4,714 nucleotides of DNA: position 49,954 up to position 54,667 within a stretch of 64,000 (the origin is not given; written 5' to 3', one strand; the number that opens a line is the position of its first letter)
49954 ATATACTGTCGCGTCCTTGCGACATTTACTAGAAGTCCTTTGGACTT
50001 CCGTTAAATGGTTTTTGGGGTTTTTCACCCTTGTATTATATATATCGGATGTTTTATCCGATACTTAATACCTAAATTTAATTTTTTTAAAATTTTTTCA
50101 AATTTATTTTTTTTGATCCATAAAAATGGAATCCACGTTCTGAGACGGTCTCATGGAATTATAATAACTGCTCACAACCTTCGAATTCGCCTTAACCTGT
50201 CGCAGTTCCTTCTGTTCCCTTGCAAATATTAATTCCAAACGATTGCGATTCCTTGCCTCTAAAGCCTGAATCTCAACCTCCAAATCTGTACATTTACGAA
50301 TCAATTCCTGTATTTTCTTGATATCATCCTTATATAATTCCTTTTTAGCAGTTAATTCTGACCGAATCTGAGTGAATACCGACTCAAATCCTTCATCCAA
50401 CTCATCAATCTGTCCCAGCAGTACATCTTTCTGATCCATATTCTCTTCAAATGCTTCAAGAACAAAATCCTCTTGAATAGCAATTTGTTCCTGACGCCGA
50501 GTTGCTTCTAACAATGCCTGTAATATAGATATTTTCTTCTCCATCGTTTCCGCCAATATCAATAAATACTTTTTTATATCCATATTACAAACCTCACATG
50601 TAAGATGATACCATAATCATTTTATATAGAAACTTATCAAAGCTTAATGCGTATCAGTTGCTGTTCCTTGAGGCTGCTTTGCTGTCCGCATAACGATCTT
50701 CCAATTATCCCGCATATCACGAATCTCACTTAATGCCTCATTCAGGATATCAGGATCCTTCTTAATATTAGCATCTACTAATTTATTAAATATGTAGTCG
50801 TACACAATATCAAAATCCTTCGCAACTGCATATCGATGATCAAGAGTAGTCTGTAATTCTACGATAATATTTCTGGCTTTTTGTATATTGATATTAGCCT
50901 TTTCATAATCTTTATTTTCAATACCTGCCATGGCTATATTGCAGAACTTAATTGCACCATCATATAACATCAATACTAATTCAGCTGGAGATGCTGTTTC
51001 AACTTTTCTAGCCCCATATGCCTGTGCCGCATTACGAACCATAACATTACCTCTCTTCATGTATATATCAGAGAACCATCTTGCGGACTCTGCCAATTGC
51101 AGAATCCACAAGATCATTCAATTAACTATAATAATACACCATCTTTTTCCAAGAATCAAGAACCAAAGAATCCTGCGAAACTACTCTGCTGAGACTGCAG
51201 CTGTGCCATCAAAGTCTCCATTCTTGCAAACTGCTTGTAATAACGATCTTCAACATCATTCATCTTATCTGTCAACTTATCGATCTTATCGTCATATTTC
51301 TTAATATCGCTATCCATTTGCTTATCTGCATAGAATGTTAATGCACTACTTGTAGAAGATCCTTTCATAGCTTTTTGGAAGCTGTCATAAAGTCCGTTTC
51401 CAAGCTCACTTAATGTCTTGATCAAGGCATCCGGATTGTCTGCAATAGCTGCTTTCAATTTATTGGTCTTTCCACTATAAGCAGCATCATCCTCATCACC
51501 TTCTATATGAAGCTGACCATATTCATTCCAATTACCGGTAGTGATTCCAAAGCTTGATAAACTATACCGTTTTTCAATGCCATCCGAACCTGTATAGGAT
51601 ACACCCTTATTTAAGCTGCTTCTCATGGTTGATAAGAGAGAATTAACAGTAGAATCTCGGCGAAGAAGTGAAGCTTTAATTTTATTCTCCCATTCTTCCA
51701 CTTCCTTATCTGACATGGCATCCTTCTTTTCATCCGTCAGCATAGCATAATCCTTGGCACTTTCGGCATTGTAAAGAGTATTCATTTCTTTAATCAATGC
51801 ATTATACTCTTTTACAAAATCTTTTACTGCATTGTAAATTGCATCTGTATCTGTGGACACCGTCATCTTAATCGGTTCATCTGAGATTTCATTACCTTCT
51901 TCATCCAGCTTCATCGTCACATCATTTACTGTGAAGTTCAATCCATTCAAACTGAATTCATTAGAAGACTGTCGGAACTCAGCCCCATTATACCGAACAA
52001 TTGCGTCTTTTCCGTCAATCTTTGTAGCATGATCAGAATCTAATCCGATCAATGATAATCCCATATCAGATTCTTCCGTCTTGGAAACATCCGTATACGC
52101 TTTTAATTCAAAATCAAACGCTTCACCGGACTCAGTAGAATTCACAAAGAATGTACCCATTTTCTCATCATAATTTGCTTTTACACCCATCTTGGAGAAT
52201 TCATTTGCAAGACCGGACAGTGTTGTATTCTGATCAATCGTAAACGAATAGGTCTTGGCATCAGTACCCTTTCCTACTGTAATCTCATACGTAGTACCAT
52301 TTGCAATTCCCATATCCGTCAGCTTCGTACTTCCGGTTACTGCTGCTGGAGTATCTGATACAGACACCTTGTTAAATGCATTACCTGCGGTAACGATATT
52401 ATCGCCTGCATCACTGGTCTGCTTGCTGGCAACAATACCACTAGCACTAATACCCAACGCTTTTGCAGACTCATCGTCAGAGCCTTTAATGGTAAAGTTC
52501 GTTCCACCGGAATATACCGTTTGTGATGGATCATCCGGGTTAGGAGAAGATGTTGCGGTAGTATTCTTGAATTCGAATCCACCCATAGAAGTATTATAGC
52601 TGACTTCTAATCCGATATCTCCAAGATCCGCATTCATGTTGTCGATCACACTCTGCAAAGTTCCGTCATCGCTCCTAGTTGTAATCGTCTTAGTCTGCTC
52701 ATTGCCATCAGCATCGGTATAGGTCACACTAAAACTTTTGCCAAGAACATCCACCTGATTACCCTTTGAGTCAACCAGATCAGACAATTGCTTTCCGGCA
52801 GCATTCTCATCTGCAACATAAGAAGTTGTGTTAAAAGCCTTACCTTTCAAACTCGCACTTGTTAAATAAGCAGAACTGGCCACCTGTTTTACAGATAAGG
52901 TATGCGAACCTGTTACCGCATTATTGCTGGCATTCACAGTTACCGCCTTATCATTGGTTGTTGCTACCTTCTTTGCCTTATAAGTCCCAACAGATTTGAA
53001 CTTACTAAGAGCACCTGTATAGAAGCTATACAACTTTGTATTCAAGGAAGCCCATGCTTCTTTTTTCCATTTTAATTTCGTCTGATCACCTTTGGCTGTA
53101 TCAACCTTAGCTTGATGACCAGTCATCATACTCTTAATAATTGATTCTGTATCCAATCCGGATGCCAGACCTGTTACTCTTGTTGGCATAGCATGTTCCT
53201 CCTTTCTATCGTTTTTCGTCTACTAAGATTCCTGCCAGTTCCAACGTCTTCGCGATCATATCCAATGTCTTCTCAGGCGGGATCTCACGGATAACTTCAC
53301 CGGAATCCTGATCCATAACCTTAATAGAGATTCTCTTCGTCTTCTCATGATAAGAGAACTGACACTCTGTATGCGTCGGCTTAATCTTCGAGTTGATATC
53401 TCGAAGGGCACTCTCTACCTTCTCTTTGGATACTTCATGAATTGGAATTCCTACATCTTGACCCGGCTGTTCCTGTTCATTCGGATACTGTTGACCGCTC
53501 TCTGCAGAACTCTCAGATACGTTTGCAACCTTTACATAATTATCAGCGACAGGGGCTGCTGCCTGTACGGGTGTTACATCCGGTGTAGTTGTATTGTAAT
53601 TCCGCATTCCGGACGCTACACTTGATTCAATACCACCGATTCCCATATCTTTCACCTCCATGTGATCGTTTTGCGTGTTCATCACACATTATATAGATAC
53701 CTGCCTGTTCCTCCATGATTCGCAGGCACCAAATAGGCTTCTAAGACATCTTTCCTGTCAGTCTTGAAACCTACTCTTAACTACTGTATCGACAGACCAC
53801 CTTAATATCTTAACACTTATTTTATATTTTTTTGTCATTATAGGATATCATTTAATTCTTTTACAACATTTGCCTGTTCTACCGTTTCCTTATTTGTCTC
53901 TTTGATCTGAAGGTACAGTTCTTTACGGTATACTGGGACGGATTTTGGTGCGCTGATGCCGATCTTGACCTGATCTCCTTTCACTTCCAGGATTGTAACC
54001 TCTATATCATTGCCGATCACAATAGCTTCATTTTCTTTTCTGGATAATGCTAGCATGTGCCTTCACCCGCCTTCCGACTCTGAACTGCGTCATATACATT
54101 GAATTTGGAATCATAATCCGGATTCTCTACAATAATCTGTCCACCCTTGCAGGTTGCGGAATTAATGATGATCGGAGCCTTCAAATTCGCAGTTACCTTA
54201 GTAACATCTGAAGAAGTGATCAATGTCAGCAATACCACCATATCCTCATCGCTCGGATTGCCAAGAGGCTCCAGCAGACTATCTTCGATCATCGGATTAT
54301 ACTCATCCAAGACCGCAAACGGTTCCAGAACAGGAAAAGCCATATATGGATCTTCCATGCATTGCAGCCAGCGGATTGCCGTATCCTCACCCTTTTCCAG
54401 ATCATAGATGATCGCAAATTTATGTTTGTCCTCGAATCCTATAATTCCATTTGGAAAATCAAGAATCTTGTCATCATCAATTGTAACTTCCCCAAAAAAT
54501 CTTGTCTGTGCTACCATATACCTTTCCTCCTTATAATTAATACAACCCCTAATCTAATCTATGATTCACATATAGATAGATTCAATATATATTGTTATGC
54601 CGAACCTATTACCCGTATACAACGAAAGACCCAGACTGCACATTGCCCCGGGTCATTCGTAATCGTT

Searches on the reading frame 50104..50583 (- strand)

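Call 10: search_protein_families(library=pfam, proteins=[window:50104-50583:-], max_evalue=0.001)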
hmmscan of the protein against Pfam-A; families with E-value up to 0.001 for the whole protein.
window:50104-50583:- (159 aa): 1 family
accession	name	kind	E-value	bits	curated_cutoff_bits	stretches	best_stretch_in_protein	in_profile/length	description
PF05130.17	FlgN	-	9.2e-07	29.8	30.5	1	10-142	6-140/147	FlgN protein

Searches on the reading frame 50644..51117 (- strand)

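Call 10: search_protein_families(library=pfam, proteins=[window:50644-51117:-], max_evalue=0.001)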
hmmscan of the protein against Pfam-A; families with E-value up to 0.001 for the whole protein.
window:50644-51117:- (157 aa): 1 family
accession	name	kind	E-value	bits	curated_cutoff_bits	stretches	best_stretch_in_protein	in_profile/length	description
PF02561.19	FliS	-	2.5e-37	128.1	26.7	1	32-142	2-114/115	Flagellar protein FliS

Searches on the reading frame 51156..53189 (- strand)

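Call 10: search_protein_families(library=pfam, proteins=[window:51156-53189:-], max_evalue=0.001)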
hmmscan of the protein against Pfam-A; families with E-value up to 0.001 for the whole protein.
window:51156-53189:- (677 aa): 2 families
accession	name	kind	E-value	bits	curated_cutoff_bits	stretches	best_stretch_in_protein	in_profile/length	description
PF07195.17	FliD_C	-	8.6e-36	124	25.4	1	393-666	1-236/236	Flagellar hook-associated protein 2 C-terminus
PF02465.23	FliD_N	-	2.5e-23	83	24.8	1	10-106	1-96/97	Flagellar hook-associated protein 2 N-terminus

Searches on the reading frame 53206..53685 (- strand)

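Call 10: search_protein_families(library=pfam, proteins=[window:53206-53685:-], max_evalue=0.001)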
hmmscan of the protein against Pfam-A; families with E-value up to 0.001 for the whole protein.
window:53206-53685:- (159 aa): 1 family
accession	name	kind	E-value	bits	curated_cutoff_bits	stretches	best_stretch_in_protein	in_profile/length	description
PF03646.20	FlaG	-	1.7e-30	105.5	23.8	1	59-157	3-101/101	FlaG protein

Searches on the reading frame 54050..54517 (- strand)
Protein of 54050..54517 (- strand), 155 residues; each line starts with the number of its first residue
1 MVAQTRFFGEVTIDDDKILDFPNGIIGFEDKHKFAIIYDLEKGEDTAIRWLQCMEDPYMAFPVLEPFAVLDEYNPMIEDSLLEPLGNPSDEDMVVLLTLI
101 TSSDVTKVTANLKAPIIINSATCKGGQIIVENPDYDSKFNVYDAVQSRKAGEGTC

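Call 10: search_protein_families(library=pfam, proteins=[window:54050-54517:-], max_evalue=0.001)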
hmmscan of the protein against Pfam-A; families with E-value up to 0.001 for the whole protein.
window:54050-54517:- (155 aa): 1 family
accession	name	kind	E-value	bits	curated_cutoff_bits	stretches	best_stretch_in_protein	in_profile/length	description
PF02623.20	FliW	-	5.7e-35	120.2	25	1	20-140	2-121/122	FliW protein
